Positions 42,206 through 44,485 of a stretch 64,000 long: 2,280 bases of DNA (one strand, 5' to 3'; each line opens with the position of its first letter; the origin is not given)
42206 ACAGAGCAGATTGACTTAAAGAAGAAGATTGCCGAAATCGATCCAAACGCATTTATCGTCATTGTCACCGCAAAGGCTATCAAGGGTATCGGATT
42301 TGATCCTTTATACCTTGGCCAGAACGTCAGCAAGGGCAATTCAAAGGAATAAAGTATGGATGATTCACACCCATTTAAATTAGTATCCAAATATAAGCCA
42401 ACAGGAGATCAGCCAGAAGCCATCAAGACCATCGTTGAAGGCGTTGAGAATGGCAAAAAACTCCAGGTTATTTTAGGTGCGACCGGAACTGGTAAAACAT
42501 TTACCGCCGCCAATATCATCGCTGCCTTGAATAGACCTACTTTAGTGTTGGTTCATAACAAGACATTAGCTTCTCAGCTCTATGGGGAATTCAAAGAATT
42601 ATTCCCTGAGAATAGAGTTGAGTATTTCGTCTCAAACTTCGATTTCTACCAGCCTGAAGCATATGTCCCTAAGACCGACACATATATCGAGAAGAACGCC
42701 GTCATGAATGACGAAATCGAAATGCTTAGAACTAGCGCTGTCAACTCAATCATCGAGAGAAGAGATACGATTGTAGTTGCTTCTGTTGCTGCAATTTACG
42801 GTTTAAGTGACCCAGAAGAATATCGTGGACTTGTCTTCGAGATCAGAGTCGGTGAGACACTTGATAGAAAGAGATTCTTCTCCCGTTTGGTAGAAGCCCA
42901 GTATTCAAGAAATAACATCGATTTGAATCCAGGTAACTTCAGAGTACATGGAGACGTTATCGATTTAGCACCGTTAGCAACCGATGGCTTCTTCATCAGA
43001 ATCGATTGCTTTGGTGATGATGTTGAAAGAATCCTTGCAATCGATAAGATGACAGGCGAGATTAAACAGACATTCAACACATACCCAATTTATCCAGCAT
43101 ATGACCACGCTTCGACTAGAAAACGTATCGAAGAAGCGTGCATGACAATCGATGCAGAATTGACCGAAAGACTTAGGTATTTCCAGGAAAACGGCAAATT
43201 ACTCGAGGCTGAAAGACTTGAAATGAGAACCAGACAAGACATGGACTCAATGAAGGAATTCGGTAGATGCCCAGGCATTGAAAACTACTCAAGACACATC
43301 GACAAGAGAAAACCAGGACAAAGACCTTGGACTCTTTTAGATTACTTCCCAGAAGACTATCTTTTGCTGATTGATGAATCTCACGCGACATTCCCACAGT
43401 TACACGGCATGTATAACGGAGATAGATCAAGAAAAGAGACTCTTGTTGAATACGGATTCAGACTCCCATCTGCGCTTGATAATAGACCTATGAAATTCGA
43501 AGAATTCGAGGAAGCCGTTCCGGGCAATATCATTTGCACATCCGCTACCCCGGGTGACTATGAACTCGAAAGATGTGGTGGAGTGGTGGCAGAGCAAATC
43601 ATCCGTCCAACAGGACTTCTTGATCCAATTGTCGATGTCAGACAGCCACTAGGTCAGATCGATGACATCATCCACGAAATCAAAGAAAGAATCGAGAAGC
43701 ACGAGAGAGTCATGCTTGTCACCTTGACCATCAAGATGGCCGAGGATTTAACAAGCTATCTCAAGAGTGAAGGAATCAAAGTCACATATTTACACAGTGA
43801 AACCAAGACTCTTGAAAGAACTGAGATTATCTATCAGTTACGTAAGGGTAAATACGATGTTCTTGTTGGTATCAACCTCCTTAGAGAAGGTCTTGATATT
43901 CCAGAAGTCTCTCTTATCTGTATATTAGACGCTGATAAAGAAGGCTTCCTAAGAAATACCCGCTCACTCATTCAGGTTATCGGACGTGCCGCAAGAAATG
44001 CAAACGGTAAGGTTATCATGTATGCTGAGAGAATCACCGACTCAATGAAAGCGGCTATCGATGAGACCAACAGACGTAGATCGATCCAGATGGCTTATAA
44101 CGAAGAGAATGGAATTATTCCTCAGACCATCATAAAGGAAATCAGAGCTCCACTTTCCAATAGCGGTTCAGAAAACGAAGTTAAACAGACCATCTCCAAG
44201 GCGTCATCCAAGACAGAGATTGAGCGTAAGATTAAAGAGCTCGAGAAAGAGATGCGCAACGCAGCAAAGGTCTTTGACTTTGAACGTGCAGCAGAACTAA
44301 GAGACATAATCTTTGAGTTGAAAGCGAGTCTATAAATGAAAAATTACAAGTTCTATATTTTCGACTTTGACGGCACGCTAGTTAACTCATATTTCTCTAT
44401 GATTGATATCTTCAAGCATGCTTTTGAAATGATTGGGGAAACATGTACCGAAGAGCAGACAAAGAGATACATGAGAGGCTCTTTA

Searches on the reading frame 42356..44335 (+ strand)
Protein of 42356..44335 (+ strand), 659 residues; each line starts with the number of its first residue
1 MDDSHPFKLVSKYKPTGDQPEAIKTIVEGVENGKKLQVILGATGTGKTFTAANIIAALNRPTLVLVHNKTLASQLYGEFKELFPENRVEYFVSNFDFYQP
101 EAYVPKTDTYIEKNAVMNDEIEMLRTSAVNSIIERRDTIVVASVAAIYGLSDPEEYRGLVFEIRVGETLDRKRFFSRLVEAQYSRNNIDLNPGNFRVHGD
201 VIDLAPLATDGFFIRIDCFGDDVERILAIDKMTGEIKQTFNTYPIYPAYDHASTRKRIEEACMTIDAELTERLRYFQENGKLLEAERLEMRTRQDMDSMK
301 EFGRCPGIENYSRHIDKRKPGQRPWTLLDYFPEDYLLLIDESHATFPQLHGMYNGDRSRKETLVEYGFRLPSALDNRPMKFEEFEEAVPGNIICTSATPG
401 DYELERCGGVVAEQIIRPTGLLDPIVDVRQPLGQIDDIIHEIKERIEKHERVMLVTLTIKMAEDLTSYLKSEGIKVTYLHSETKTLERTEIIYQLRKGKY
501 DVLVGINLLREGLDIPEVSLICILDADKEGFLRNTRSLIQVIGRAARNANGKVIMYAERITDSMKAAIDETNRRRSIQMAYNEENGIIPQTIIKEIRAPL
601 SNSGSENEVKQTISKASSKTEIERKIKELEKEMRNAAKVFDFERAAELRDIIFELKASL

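Call 19: search_protein_families(library=ncbifam, proteins=[window:42356-44335:+], max_evalue=0.00001)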
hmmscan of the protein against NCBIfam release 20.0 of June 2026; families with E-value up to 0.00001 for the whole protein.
window:42356-44335:+ (659 aa): 30 families (the best 25 are shown)
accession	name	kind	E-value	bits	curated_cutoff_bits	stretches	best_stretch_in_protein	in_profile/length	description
NF003673.1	PRK05298.1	equivalog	1.6e-300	998.2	743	1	7-657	2-652/653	excinuclease ABC subunit UvrB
TIGR00631.1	uvrb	equivalog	3.6e-294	977.1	750.1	1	7-656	2-658/658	excinuclease ABC subunit UvrB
TIGR00580.2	mfd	equivalog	4.5e-20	71.7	800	2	178-279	1-97/907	transcription-repair coupling factor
NF053632.1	heli_RadD_YejH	equivalog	4.8e-14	51.6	720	1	436-562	237-360/573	DNA repair helicase RadD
NF004066.1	PRK05580.1-3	equivalog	2.1e-13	49.5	813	1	489-556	580-655/788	primosomal protein N'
TIGR00643.1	recG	equivalog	4.4e-13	48.8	659.4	1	444-554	456-559/629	ATP-dependent DNA helicase RecG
TIGR00595.1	priA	equivalog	9.7e-12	44.2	230.35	1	460-631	276-456/509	replication restart helicase PriA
TIGR04095.1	dnd_restrict_1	equivalog_domain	1.3e-11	44.1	600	1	470-554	310-389/451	DNA phosphorothioation system restriction enzyme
NF008165.0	PRK10917.1-3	equivalog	2.9e-11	42.6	711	1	446-556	484-589/692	ATP-dependent DNA helicase RecG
NF004067.0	PRK05580.1-4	equivalog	9e-11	40.9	763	1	489-629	527-677/737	primosomal protein N'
NF053636.1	DDHlcsCsdAPsy1082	equivalog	1.2e-10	40.6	890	1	450-597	244-384/512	DEAD/DEAH box helicase CsdA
NF007966.0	PRK10689.1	equivalog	1.4e-09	36.3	1329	0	125-259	91-225/1148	transcription-repair coupling factor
NF010337.0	PRK13766.1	equivalog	1.8e-09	36.3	610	1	442-632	357-552/781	Hef nuclease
NF008168.0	PRK10917.2-2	equivalog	1.1e-08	33.8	718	0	458-531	593-669/795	ATP-dependent DNA helicase RecG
NF008164.0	PRK10917.1-2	equivalog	1.3e-08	33.6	785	1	423-567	460-611/704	ATP-dependent DNA helicase RecG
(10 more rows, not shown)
